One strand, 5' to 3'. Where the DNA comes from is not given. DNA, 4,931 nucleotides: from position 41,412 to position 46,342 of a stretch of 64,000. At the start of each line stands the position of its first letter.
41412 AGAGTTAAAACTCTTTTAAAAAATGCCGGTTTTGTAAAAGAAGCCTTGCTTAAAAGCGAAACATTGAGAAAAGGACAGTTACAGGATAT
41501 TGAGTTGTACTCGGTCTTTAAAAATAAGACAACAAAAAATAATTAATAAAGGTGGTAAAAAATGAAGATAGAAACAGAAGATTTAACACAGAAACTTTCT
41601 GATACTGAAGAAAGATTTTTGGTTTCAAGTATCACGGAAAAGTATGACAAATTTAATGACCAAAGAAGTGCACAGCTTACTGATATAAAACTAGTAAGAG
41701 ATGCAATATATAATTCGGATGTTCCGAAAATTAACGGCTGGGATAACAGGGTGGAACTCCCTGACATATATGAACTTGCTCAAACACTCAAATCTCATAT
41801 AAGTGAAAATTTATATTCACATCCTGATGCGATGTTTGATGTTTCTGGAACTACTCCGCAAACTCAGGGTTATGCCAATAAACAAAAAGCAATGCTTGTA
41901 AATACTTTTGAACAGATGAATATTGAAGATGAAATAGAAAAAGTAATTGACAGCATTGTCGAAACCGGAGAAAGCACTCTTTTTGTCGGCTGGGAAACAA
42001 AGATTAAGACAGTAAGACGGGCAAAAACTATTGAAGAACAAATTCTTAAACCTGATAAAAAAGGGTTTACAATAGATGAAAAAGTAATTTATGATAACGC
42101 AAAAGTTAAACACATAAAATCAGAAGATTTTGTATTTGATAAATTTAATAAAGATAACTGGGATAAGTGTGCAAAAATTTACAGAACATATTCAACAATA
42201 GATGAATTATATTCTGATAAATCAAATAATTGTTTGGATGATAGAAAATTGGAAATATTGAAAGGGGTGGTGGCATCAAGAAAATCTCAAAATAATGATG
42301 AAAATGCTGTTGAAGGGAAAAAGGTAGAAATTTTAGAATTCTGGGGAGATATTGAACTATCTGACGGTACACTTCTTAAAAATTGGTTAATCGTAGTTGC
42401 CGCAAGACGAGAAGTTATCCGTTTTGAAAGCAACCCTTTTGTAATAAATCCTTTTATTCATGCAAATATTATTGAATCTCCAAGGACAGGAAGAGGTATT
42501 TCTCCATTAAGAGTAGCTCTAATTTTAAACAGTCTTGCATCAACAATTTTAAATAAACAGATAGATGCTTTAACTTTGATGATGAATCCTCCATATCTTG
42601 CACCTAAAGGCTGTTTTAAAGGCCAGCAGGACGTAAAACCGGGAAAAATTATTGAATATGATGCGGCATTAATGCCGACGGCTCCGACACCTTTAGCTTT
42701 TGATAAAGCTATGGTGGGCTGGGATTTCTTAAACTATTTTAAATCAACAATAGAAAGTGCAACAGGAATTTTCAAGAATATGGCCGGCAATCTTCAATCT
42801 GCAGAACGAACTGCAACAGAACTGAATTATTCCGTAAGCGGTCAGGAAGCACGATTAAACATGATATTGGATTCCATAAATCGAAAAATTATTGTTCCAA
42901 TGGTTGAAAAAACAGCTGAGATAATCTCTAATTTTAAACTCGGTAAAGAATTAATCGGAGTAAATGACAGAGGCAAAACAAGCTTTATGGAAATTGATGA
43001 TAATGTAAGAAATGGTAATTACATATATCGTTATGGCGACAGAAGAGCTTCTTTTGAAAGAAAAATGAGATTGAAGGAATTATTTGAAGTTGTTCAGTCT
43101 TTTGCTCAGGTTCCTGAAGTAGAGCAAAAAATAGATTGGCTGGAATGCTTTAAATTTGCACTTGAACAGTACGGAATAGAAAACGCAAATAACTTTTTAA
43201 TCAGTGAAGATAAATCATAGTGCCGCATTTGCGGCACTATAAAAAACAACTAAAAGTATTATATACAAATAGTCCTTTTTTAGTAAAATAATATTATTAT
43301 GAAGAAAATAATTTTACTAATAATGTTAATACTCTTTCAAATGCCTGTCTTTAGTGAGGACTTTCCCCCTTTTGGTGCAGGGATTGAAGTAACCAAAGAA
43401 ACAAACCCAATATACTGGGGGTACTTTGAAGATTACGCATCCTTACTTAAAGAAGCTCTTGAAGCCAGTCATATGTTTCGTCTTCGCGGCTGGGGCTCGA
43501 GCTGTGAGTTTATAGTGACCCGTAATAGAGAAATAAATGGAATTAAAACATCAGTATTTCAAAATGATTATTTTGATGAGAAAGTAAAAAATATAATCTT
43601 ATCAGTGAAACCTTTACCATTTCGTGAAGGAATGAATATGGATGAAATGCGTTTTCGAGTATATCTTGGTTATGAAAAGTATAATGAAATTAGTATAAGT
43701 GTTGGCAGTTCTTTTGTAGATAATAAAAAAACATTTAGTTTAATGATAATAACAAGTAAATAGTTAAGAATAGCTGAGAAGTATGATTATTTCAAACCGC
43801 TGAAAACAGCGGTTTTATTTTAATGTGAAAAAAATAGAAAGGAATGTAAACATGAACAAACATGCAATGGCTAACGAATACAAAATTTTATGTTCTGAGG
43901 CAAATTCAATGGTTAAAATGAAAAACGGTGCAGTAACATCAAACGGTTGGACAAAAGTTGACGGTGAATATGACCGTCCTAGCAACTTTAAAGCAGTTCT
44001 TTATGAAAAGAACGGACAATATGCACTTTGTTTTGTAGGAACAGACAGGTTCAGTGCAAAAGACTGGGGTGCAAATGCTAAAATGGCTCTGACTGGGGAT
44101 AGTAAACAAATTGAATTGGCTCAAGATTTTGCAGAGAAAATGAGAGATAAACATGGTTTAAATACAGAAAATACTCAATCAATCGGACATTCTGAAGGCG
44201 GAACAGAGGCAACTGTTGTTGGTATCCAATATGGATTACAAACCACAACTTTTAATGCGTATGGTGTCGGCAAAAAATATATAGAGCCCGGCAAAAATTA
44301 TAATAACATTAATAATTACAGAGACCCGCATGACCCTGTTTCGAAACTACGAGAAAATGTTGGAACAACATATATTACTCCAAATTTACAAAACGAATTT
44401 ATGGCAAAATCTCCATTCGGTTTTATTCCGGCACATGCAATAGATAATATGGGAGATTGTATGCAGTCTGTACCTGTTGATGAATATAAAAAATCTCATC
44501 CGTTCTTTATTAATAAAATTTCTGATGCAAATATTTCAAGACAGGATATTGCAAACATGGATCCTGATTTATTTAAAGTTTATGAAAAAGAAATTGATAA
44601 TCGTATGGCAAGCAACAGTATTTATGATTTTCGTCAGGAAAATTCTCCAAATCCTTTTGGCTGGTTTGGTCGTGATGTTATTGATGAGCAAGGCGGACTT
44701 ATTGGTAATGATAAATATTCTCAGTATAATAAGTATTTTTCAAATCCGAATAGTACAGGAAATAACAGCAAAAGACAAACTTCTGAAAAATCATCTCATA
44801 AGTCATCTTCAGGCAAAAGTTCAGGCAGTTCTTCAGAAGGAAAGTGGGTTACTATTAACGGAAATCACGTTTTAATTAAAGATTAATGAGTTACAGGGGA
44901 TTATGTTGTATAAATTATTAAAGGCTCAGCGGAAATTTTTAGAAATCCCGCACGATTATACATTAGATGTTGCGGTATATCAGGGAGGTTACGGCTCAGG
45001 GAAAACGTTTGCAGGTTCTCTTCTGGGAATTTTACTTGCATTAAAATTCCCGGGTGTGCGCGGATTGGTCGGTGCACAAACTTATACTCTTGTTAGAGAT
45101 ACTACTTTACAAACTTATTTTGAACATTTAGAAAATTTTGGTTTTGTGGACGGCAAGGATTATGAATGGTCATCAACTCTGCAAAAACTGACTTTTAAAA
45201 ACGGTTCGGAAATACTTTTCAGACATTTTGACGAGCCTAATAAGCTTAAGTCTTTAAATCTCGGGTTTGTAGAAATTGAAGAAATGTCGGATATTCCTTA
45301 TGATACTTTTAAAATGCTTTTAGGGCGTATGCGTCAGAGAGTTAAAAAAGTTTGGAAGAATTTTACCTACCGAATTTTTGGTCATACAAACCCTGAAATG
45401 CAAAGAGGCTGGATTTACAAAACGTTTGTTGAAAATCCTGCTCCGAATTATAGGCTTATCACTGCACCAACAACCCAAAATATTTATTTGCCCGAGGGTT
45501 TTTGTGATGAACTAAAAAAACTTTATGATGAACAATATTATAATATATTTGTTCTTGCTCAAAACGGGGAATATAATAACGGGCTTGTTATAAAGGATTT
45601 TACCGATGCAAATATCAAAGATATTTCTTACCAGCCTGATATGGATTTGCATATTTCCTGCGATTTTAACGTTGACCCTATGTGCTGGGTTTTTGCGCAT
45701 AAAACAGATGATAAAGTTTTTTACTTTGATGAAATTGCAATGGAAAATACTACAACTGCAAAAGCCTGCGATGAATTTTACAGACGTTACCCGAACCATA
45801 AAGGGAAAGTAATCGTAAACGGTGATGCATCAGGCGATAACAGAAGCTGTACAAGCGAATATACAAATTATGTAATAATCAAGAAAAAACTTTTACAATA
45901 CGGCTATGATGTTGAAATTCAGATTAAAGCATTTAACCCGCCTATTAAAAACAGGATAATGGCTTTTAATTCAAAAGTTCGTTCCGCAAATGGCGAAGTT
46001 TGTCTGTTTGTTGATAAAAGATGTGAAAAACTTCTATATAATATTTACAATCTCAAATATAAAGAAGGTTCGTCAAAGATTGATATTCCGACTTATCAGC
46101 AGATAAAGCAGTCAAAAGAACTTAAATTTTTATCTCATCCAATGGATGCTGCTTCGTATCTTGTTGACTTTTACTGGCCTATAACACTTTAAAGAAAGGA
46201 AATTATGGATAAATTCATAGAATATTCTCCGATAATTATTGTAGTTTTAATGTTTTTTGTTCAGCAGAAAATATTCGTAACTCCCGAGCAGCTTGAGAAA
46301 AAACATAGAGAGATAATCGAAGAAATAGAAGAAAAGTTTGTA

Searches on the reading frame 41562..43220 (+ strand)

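Call 15: search_protein_families(library=pfam, proteins=[window:41562-43220:+], max_evalue=0.001)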
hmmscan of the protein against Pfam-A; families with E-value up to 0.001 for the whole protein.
window:41562-43220:+ (552 aa): 1 family
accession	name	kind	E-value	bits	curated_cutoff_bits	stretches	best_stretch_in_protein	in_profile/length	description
PF12236.14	Head-tail_con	-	4.8e-07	29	27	0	333-455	286-410/489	Bacteriophage head to tail connecting protein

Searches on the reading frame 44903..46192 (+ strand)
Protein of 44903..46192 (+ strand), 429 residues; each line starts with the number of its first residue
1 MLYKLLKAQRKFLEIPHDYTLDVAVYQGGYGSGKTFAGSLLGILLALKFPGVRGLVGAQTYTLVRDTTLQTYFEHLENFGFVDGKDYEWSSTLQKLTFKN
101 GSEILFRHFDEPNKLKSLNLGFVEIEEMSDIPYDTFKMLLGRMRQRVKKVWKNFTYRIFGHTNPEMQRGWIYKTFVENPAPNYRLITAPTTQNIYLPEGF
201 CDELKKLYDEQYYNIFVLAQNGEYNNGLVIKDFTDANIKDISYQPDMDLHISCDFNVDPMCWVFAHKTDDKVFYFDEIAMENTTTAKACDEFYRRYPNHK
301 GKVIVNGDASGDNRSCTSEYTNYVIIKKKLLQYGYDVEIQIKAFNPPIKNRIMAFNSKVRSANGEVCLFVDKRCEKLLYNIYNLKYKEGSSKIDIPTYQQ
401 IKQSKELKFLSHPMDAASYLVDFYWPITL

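Call 15: search_protein_families(library=pfam, proteins=[window:44903-46192:+], max_evalue=0.001)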
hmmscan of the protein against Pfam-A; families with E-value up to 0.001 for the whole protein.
window:44903-46192:+ (429 aa): 1 family
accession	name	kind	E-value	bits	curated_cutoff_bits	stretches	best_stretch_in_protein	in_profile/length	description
PF04466.19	Terminase_3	-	9.3e-20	71.5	23.2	1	24-216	5-197/201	Phage terminase large subunit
